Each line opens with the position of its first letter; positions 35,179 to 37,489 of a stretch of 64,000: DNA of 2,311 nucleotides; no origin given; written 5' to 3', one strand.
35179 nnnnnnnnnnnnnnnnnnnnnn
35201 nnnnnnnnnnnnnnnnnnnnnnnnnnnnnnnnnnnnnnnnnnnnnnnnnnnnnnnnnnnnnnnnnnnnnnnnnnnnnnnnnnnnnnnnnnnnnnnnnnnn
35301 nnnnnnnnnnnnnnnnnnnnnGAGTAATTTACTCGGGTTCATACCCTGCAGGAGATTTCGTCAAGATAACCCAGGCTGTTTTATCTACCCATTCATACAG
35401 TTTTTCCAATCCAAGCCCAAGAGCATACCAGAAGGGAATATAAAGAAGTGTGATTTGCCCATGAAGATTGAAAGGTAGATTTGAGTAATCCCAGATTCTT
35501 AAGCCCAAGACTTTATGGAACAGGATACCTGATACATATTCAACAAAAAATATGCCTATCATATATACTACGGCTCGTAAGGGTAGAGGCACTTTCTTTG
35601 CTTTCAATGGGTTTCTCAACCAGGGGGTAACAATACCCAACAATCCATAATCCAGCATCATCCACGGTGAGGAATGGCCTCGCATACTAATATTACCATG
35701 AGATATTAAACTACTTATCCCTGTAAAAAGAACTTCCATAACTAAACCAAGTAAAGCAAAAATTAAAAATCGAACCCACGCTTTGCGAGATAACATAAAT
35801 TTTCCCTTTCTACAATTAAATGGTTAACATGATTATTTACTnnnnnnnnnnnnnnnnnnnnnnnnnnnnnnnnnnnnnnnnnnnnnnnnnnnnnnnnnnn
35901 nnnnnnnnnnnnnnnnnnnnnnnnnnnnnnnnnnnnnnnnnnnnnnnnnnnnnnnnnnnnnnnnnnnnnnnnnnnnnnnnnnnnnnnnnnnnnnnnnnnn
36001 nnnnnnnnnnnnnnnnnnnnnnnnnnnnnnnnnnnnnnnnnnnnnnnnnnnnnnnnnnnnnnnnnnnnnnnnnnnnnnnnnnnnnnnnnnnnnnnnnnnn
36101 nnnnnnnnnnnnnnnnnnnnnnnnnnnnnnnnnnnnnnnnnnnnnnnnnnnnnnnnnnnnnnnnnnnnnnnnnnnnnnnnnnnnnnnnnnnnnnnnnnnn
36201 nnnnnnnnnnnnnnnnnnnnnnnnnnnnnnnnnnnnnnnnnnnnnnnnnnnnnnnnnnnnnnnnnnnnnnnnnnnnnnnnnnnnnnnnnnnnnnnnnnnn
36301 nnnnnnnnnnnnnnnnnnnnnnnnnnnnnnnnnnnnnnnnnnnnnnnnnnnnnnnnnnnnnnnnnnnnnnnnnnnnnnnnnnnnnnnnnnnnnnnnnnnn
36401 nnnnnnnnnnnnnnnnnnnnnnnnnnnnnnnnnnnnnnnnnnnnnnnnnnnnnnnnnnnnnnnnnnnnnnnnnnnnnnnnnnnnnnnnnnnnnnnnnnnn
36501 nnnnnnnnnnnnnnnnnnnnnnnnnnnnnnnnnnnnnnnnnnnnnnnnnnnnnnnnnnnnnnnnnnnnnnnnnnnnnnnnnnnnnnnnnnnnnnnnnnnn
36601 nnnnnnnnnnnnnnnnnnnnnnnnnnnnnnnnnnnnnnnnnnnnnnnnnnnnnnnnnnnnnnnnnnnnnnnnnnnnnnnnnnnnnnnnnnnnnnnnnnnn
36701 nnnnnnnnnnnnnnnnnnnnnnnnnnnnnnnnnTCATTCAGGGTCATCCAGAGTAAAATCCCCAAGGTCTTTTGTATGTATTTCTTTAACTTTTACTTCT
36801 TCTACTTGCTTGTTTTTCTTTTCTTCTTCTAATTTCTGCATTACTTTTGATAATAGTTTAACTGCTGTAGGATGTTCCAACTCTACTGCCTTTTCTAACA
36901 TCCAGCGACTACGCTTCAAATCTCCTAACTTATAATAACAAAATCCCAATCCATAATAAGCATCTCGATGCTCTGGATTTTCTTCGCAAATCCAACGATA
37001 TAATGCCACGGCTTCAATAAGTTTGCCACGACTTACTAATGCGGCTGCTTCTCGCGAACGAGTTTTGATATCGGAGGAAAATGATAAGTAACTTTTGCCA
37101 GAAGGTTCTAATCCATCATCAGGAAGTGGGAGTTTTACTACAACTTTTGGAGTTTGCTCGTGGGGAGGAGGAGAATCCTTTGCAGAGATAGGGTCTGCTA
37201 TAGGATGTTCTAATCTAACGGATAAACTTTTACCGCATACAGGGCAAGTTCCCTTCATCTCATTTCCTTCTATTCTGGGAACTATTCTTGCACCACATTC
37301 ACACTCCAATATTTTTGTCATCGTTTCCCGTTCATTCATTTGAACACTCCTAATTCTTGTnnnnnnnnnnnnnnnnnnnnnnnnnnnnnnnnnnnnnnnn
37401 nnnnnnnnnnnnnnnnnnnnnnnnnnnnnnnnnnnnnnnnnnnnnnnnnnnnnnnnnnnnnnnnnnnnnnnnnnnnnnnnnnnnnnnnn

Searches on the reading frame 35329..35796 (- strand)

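Call 41: search_protein_families(library=pfam, proteins=[window:35329-35796:-], max_evalue=0.00001)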
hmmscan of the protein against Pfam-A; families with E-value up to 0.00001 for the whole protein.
window:35329-35796:- (155 aa): 1 family
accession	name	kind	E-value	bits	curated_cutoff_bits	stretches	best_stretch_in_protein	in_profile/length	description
PF06541.16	ABC_trans_CmpB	-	1.1e-17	65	25.9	1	10-139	3-122/151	Putative ABC-transporter type IV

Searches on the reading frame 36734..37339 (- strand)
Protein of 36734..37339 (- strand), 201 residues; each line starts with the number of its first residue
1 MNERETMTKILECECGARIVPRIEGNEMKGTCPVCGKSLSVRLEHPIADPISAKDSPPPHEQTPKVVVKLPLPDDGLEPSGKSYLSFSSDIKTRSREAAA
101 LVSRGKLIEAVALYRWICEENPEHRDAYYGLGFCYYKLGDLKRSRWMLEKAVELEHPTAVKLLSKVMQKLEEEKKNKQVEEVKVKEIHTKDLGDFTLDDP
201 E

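Call 41: search_protein_families(library=pfam, proteins=[window:36734-37339:-], max_evalue=0.00001)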
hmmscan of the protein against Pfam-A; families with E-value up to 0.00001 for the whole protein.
window:36734-37339:- (201 aa): 1 family
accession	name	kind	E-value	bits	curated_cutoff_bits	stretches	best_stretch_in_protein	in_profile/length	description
PF14559.12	TPR_19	-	3.4e-06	27.7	25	1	102-160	2-61/68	Tetratricopeptide repeat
